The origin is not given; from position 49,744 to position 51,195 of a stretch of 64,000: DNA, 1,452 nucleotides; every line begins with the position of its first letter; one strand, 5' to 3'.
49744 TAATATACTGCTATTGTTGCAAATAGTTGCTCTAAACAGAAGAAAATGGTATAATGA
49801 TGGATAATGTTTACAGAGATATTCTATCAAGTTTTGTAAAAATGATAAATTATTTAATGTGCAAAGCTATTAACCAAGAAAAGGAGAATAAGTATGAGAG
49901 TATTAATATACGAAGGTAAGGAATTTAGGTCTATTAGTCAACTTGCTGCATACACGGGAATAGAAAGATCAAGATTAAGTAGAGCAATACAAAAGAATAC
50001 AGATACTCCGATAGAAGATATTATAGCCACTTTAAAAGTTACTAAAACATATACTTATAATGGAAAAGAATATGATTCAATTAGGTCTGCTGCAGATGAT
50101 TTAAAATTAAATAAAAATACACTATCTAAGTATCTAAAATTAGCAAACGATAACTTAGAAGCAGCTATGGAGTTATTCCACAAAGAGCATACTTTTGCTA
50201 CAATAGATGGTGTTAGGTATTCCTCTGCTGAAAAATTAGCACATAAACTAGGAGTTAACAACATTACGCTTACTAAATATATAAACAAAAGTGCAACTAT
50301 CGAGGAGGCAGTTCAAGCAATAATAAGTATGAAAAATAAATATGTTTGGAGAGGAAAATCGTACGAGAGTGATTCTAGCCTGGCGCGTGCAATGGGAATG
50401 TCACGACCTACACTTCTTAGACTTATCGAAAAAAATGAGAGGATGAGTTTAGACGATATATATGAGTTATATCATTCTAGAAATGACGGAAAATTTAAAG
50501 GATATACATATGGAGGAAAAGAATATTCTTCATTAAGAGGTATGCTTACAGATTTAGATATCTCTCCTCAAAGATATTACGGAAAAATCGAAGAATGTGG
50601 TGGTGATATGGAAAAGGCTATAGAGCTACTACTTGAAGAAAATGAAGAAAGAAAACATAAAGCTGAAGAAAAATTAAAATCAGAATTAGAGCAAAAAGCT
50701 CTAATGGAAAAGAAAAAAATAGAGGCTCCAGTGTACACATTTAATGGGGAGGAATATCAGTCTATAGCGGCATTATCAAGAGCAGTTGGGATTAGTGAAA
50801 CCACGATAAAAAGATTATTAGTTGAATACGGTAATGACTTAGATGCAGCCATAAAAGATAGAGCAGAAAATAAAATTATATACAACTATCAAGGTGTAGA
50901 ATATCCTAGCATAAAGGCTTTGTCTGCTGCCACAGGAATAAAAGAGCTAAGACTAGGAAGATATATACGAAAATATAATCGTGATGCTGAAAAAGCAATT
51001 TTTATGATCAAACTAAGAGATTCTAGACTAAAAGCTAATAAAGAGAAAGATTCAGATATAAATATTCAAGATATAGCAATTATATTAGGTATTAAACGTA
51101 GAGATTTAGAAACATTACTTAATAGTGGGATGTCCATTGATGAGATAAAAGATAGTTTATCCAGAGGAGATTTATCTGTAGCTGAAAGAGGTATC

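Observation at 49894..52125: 743-aa protein built from a tandem array of NUMOD1-like helix-turn-helix modules and no catalytic domain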

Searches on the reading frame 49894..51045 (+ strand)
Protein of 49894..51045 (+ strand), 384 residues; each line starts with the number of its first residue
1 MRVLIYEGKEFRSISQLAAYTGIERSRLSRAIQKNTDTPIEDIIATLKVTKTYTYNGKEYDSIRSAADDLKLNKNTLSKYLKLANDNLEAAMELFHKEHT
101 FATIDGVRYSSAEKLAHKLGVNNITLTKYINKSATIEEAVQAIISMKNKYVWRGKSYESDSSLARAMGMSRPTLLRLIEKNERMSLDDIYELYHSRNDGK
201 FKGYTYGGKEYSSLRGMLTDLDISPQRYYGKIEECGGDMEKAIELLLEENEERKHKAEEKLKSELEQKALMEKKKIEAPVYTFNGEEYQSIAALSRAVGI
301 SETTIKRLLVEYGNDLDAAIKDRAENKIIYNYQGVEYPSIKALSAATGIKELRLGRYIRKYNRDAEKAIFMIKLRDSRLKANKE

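Call 75: search_dna_similar(query=window:49894-51045:+, collection=phages, mode=protein, max_evalue=0.001, max_rows=20)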
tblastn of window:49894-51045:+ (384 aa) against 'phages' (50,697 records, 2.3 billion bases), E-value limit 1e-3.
No match.

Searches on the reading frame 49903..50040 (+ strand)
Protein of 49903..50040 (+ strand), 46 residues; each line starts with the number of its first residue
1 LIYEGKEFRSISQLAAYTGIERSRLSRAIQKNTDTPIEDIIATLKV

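Call 86: search_solved_structures(query=A5, max_evalue=10, show_alignments=3)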
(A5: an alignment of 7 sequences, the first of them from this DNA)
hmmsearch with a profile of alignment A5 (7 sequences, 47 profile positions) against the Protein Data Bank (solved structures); distinct sequences matched with E-value up to 10: 42.
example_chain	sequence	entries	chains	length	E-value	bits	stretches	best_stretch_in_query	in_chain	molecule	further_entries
1g2h_A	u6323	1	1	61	0.011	18.9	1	7-33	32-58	TRANSCRIPTIONAL REGULATORY PROTEIN TYRR HOMOLOG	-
2jn6_A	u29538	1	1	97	0.013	18.7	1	10-34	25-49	Protein Cgl2762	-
8b6e_A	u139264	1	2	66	0.03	17.5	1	5-30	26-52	sCTP-23166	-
1etx_A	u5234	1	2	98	0.081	16.1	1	15-33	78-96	FACTOR FOR INVERSION STIMULATION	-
1etq_A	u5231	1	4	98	0.086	16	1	15-33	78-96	FACTOR FOR INVERSION STIMULATION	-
1etw_A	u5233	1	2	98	0.094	15.9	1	15-33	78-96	FACTOR FOR INVERSION STIMULATION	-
1fip_A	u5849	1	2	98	0.095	15.9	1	15-33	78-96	FACTOR FOR INVERSION STIMULATION (FIS)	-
1etv_A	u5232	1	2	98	0.095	15.9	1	15-33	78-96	FACTOR FOR INVERSION STIMULATION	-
1ety_A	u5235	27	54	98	0.097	15.9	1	15-33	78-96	FACTOR FOR INVERSION STIMULATION | FACTOR FOR INVERSION STIMULATION (FIS) | DNA-binding protein fis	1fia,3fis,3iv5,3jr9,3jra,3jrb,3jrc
1etk_A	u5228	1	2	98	0.097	15.9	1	15-33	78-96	FACTOR FOR INVERSION STIMULATION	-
1eto_A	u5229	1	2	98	0.097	15.9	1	15-33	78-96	FACTOR FOR INVERSION STIMULATION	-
1f36_A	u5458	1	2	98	0.12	15.5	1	15-33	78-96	FIS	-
4fis_A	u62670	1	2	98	0.12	15.5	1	15-33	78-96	FACTOR FOR INVERSION STIMULATION (FIS)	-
7yth_A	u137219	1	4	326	0.13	15.4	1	19-46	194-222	Ketosteroid isomerase-related protein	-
8q4d_A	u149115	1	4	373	0.21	14.8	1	10-30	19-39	Putative transposase for insertion sequence element IS5376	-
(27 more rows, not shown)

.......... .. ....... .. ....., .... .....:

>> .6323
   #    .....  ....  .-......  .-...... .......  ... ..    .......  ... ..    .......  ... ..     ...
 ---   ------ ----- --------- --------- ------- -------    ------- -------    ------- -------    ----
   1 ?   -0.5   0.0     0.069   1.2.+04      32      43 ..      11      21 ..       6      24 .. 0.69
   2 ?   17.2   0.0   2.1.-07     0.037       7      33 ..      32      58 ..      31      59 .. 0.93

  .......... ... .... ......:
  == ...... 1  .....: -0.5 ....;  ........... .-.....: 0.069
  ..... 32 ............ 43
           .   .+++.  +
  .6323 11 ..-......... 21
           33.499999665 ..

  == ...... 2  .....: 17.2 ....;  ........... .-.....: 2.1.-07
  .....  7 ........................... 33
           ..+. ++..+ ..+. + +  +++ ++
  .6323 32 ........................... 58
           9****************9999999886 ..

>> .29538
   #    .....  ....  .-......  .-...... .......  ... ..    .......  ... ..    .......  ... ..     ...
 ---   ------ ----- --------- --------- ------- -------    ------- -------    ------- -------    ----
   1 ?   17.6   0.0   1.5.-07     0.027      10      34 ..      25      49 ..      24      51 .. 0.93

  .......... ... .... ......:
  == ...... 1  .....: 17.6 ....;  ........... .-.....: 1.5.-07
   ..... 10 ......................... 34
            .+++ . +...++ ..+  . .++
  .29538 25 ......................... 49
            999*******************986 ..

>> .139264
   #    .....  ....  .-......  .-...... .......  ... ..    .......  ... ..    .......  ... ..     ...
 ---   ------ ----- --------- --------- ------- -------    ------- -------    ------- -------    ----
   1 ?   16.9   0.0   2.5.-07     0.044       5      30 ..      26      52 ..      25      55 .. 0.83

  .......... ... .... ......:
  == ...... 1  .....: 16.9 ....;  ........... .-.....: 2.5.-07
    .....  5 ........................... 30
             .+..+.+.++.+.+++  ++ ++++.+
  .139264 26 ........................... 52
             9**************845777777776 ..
